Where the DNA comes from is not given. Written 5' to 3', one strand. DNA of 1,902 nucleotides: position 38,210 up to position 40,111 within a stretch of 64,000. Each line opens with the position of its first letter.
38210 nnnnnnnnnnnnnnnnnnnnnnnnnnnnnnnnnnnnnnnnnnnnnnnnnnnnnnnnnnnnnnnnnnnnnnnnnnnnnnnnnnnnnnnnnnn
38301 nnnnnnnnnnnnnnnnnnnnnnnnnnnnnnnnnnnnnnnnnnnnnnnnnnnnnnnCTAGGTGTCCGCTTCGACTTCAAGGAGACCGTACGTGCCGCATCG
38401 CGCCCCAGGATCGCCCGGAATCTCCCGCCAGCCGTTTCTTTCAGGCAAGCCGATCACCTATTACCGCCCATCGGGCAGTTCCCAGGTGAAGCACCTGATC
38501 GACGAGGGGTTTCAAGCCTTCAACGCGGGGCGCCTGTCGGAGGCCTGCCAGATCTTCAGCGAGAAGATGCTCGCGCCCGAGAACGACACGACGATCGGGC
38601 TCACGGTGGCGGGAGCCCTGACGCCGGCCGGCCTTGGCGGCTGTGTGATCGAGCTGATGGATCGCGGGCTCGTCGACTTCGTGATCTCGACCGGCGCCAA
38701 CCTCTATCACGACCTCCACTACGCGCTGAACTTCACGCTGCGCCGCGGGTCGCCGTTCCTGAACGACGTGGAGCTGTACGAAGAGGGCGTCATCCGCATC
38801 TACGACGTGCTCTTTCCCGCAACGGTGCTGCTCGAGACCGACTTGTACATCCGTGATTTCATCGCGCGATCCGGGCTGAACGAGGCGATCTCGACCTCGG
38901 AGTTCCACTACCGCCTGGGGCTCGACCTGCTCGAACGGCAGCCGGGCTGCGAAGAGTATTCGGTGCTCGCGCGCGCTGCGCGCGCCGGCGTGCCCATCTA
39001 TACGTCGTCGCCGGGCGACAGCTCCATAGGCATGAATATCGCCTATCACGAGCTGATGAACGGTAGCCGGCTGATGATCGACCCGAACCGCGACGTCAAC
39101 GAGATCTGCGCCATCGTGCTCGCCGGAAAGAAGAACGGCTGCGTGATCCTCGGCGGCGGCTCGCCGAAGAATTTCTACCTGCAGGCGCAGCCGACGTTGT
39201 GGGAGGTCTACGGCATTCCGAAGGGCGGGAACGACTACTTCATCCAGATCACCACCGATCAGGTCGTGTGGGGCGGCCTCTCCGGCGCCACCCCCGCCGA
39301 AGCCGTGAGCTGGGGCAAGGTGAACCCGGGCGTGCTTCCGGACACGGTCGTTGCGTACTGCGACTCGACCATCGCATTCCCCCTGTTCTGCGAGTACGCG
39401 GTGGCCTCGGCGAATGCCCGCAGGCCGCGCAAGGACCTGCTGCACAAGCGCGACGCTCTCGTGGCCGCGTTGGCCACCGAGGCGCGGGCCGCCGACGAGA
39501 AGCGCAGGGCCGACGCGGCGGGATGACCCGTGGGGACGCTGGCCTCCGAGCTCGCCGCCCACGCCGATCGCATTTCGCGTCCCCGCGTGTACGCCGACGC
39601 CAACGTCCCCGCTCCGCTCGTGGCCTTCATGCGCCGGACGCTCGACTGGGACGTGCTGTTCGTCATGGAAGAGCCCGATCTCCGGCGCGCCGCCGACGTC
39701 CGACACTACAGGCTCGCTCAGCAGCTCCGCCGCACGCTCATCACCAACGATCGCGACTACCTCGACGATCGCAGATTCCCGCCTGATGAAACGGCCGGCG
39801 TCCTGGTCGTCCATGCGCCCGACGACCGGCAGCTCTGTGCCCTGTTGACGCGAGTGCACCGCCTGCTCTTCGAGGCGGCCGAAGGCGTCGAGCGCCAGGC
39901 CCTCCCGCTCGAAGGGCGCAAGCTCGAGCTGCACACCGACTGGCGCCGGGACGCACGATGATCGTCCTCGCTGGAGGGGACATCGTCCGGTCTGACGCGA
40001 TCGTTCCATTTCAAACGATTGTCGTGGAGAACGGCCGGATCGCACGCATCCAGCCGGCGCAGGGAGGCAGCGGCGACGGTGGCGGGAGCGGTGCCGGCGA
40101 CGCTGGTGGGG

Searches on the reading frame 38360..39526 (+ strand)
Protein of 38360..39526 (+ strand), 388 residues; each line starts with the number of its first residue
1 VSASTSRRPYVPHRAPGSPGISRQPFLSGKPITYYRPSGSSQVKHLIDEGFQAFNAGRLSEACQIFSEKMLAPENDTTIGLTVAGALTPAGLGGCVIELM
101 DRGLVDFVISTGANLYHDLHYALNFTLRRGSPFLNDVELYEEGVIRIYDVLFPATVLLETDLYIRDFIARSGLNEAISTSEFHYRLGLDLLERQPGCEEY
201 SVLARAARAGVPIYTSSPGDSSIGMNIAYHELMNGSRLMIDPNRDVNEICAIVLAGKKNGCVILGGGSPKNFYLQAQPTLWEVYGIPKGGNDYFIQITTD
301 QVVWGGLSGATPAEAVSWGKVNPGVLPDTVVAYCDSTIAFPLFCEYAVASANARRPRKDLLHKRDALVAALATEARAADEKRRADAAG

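Call 54: search_protein_families(library=pfam, proteins=[window:38360-39526:+], max_evalue=0.0001)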
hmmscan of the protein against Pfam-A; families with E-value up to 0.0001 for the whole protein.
window:38360-39526:+ (388 aa): 1 family
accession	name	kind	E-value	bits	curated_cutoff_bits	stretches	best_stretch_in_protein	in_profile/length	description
PF01916.23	DS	-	7.8e-74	249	27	1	53-345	10-286/288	Deoxyhypusine synthase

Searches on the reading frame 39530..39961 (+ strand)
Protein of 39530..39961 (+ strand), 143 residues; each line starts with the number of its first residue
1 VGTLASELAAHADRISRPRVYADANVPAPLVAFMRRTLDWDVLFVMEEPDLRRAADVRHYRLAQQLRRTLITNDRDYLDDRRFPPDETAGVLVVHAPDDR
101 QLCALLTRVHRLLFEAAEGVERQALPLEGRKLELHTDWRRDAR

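Call 54: search_protein_families(library=pfam, proteins=[window:39530-39961:+], max_evalue=0.0001)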
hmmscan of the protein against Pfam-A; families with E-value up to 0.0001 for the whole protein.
window:39530-39961:+ (143 aa): 1 family
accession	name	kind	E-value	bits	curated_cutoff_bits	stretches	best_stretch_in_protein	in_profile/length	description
PF18480.7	DUF5615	-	8.5e-09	35.7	23.8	1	19-108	2-90/110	Domain of unknown function (DUF5615)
